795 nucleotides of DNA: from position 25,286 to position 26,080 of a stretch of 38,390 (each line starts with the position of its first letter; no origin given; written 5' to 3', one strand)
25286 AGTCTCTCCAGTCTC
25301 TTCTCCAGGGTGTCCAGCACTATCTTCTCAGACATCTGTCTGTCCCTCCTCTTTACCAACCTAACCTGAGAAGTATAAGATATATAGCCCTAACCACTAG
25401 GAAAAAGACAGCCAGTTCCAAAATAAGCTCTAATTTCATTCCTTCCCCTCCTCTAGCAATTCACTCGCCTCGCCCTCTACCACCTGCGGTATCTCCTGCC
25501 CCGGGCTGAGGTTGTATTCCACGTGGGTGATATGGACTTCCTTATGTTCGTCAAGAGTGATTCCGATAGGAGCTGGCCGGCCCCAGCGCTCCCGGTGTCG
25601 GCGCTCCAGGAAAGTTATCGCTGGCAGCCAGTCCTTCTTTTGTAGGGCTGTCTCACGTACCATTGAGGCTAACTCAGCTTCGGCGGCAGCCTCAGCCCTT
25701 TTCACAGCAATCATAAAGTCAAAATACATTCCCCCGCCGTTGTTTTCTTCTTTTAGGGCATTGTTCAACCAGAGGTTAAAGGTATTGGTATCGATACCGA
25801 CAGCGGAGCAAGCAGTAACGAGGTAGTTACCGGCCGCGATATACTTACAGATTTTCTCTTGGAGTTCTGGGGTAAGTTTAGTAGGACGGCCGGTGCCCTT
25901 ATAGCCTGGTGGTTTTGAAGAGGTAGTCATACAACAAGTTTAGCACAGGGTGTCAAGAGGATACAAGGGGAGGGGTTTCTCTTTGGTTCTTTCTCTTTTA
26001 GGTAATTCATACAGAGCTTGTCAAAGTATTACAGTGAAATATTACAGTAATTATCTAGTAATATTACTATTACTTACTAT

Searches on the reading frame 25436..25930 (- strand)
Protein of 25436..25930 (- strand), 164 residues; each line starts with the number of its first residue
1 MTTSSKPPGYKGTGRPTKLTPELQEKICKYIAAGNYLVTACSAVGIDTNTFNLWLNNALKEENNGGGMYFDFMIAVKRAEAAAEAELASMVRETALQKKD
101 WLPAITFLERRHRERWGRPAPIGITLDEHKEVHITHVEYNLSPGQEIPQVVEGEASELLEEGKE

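Call 18: search_protein_families(library=phrogs, proteins=[window:25436-25930:-], max_evalue=0.001)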
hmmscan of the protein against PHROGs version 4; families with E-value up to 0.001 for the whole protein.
window:25436-25930:- (164 aa): 3 families
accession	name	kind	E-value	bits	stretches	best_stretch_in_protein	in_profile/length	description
phrog_4102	-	head and packaging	2e-29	103.9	1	13-136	9-130/166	terminase small subunit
phrog_1482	-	head and packaging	1.7e-06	28.7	1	11-57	7-54/147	terminase small subunit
phrog_309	-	head and packaging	1.8e-06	29.2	1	11-116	130-250/319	terminase small subunit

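Call 19: search_protein_families(library=pfam, proteins=[window:25436-25930:-], max_evalue=0.001)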
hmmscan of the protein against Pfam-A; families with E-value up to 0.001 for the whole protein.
window:25436-25930:- (164 aa): 0 families
